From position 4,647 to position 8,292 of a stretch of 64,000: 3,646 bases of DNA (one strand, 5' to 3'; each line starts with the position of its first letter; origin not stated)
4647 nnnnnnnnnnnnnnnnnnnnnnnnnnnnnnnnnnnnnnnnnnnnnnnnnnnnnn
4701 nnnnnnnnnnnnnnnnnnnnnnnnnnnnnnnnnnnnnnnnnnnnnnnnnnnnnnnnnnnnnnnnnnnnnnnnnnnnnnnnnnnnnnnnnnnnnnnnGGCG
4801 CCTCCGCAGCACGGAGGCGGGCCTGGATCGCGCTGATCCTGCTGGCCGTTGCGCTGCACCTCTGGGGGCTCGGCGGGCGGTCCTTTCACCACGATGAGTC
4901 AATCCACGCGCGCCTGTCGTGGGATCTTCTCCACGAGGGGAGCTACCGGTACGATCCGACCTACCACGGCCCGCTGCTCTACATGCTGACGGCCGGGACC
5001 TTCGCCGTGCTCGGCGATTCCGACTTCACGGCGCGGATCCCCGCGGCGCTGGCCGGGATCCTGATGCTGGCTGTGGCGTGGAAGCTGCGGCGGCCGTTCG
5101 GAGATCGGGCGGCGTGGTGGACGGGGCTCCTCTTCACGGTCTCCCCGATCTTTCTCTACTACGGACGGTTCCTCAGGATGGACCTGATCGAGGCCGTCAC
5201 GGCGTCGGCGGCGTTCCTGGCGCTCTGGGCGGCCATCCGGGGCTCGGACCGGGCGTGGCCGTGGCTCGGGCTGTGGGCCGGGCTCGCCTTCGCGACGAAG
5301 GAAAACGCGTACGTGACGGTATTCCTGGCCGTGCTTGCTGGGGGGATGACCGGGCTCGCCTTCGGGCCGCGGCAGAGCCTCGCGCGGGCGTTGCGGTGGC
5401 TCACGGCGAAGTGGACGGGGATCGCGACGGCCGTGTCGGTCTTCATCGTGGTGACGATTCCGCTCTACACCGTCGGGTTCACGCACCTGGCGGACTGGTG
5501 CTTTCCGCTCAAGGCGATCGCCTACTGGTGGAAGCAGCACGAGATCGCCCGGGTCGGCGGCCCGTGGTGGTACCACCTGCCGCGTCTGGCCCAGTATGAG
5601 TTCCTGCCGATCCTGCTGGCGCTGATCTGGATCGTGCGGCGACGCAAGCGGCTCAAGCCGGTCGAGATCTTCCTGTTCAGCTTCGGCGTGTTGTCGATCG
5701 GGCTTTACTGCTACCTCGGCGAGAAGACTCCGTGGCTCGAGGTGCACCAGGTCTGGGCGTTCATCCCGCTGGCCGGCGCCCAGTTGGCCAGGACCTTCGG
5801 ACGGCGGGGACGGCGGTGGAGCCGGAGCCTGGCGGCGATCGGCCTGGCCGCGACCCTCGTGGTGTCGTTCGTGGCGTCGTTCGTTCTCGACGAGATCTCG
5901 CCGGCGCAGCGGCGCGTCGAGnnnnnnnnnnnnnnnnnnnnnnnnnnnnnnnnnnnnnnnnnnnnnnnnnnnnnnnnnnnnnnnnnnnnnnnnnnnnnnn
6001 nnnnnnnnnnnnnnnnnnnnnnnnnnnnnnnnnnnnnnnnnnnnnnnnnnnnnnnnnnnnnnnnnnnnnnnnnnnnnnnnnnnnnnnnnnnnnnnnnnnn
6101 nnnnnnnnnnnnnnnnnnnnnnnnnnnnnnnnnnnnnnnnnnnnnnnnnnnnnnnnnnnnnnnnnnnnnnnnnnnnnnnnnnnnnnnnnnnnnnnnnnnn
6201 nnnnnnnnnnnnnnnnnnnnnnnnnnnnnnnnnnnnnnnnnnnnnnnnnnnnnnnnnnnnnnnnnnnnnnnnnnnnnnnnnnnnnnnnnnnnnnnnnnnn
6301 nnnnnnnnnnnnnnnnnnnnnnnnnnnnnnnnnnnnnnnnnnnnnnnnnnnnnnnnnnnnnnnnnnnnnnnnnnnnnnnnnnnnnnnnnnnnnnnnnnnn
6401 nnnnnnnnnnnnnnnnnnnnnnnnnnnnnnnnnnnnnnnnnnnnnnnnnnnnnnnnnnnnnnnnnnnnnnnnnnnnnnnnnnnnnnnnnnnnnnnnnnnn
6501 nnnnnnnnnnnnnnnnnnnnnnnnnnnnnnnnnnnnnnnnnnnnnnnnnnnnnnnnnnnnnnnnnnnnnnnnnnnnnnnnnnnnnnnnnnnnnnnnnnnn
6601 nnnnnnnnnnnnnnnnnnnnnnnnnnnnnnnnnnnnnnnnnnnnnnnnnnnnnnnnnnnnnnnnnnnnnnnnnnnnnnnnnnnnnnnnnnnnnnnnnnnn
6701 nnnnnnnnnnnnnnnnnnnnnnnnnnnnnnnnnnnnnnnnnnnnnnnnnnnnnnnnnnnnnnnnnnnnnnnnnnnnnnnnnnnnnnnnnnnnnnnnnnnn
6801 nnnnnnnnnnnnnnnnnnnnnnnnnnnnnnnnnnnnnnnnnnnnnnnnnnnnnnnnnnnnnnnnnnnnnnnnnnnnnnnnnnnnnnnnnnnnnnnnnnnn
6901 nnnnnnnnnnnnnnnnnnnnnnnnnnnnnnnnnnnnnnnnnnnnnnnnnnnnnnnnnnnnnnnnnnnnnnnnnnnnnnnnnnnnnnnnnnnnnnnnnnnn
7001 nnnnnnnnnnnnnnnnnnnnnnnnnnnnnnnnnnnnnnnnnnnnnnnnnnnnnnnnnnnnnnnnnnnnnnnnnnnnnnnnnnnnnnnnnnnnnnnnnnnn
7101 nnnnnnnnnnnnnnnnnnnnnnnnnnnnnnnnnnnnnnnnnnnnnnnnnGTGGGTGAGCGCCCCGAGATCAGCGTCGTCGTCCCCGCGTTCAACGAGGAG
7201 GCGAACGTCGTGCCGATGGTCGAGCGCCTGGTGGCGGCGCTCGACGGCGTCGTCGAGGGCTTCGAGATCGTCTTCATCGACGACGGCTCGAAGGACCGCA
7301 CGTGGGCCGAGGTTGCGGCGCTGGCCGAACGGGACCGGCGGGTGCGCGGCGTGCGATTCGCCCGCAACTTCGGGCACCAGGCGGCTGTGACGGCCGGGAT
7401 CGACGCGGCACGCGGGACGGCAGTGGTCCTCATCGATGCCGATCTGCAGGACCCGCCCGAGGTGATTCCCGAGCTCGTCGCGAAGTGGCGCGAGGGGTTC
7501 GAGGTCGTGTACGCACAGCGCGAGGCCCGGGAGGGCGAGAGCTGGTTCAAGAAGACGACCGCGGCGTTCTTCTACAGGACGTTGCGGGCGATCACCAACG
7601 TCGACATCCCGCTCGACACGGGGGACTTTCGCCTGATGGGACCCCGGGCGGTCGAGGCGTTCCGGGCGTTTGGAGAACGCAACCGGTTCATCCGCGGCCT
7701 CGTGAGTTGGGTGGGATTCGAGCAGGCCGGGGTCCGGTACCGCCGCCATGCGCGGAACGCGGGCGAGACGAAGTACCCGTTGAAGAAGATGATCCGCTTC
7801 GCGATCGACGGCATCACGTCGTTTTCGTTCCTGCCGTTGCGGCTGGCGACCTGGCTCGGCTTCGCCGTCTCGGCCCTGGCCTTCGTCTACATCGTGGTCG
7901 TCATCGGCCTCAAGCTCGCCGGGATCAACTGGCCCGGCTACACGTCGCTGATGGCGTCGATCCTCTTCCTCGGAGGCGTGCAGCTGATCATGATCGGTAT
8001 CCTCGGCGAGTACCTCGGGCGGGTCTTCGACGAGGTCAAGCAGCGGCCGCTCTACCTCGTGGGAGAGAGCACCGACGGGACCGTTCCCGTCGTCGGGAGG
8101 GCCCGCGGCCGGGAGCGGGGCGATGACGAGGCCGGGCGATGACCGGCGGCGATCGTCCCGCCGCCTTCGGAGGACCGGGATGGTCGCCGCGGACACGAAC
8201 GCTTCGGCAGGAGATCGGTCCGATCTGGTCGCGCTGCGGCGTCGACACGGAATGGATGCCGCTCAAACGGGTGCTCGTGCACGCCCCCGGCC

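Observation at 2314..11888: Seven-gene translationally coupled operon resembling an archaeal/Chloroflexi-type polyprenyl-phosphate glycosylation module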

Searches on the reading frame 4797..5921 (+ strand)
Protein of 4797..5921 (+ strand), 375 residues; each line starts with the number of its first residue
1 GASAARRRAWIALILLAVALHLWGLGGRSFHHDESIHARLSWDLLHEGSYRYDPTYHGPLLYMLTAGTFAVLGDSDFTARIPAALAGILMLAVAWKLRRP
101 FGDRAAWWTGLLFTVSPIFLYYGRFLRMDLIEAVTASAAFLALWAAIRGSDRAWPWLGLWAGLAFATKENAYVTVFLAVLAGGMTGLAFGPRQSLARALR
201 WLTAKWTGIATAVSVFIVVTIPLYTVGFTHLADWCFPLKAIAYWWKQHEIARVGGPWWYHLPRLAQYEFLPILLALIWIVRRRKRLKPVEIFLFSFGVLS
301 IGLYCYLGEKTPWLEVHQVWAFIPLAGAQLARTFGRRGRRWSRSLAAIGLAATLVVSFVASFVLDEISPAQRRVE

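Call 74: search_solved_structures(query=A5, max_evalue=1, show_alignments=3)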
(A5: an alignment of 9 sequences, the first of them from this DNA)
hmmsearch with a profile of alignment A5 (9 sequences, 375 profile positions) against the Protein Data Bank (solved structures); distinct sequences matched with E-value up to 1: 0.

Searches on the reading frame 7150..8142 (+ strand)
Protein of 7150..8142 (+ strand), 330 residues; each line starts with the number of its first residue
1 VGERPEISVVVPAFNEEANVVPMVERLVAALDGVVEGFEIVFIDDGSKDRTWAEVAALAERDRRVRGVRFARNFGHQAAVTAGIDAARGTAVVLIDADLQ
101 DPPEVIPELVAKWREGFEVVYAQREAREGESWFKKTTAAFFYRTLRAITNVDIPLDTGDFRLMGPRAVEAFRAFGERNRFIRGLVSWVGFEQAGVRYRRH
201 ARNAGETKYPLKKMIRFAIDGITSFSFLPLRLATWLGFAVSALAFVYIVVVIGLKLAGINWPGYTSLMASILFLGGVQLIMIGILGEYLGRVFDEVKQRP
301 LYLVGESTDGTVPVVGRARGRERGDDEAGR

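Call 5: search_protein_families(library=pfam, proteins=[window:7150-8142:+], max_evalue=0.01)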
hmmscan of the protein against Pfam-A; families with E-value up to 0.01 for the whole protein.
window:7150-8142:+ (330 aa): 3 families
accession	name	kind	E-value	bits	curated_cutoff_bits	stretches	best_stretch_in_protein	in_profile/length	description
PF00535.33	Glycos_transf_2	-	1.1e-33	116.9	23.3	1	8-166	1-162/168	Glycosyl transferase family 2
PF13641.12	Glyco_tranf_2_3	-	4.8e-11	43.5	27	1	5-144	1-143/230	Glycosyltransferase like family 2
PF10111.15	Glyco_tranf_2_2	-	0.0009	19.2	27.3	1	8-98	1-91/276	Glycosyltransferase like family 2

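Call 6: search_protein_families(library=ncbifam, proteins=[window:7150-8142:+], max_evalue=0.01)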
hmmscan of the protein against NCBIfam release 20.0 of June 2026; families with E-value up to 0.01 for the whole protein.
window:7150-8142:+ (330 aa): 24 families
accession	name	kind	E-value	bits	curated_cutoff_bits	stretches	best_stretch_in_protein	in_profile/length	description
NF047588.1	GlcsyltransPgfSStrep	equivalog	1.1e-85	287.6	500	1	7-307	3-305/308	glycosyltransferase PgfS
NF007986.1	PRK10714.1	equivalog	1.2e-50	172.3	529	1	6-305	7-309/316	undecaprenyl-phosphate 4-deoxy-4-formamido-L-arabinose transferase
TIGR03937.1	PgaC_IcaA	equivalog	3e-16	59.4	422.3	1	3-98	43-135/407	poly-beta-1,6-N-acetyl-D-glucosamine synthase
NF041875.1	EPS_EpsD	equivalog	6.8e-14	52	370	1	7-120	1-111/325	exopolysaccharide biosynthesis glycosyltransferase EpsD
TIGR03965.1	mycofact_glyco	equivalog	3.1e-11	42.8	280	1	4-113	73-179/467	mycofactocin biosynthesis glycosyltransferase MftF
NF047683.1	TeichurnBiosyTuaG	equivalog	1.3e-10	41.4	400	1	3-100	4-98/252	teichuronic acid biosynthesis protein TuaG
TIGR04242.1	nodulat_NodC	equivalog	1.3e-10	40.9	550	1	3-115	46-158/395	chitooligosaccharide synthase NodC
NF010496.0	PRK13915.1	equivalog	2.1e-10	40.2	262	1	6-111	32-140/307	glucosyl-3-phosphoglycerate synthase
NF007482.0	PRK10073.1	equivalog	6.2e-10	38.6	423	1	3-110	4-107/334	glycosyltransferase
TIGR04283.1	glyco_like_mftF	equivalog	4.6e-09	36.2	182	1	7-115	1-99/221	TIGR04283 family arsenosugar biosynthesis glycosyltransferase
TIGR04182.1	glyco_TIGR04182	equivalog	6.4e-08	32.3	325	1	6-126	1-111/293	S-layer glycoprotein N-glycosyltransferase AglJ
NF050050.1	ProtGlycPglI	equivalog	1.7e-07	30.9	500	1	5-122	2-117/306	GalNAc(5)-diNAcBac-PP-undecaprenol beta-1,3-glucosyltransferase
TIGR03469.1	HpnB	hypoth_equivalog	1.1e-06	27.9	379.25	1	5-116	44-163/386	hopene-associated glycosyltransferase HpnB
NF058614.1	PPMAGASynPpgS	equivalog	1.2e-06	28.2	370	1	8-120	3-109/226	polyprenyl-phospho-N-acetylgalactosaminyl synthase PpgS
NF041391.1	DPhHxTase_Halo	equivalog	3.9e-06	26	375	1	13-125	3-105/213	dolichyl-phosphate hexose transferase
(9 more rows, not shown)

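Call 20: search_solved_structures(query=window:7150-8142:+, max_evalue=0.001)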
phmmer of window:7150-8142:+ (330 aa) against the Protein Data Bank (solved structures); distinct sequences matched with E-value up to 0.001: 17.
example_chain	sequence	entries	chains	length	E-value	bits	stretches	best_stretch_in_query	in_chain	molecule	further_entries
5ekp_C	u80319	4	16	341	1.2e-94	320.7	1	6-306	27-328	Uncharacterized glycosyltransferase sll0501 | Glycosyltransferase sll0501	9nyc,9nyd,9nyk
9nye_A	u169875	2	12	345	1.3e-94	320.6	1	6-306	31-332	Glycosyltransferase sll0501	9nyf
5eke_A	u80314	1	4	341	1.6e-93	317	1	6-306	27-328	Uncharacterized glycosyltransferase sll0501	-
9hwj_A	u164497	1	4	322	1.1e-45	159.8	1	6-305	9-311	Undecaprenyl-phosphate 4-deoxy-4-formamido-L-arabinose transferase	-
9bhc_C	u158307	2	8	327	1.3e-44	156.2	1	6-305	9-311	Undecaprenyl-phosphate 4-deoxy-4-formamido-L-arabinose transferase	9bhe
8vxh_A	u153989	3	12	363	1.9e-44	155.7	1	6-305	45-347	Undecaprenyl-phosphate 4-deoxy-4-formamido-L-arabinose transferase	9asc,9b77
5mlz_A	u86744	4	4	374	3.4e-19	72.7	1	6-130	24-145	Dolichol monophosphate mannose synthase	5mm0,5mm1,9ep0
7pdo_A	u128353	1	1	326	1.7e-07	34.3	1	6-112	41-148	Glucosyl-3-phosphoglycerate synthase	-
7p5l_A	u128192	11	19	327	1.7e-07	34.3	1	6-112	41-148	Glucosyl-3-phosphoglycerate synthase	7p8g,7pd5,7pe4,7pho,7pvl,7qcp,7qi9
4y6n_A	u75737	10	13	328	3.4e-07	33.3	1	6-114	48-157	Glucosyl-3-phosphoglycerate synthase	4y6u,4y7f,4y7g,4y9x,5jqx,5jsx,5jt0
3e25_A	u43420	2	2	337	3.6e-07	33.2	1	6-114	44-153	Putative uncharacterized protein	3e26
4ddz_A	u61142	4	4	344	3.7e-07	33.2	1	6-114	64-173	GLUCOSYL-3-PHOSPHOGLYCERATE SYNTHASE (GpgS) | Glucosyl-3-phosphoglycerate synthase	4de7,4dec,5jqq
2z87_A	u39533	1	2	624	7.3e-07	32.2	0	5-116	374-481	Chondroitin synthase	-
2z86_A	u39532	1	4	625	7.3e-07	32.2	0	5-116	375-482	Chondroitin synthase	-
3ckj_A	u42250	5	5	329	2e-06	30.8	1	6-113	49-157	Putative uncharacterized protein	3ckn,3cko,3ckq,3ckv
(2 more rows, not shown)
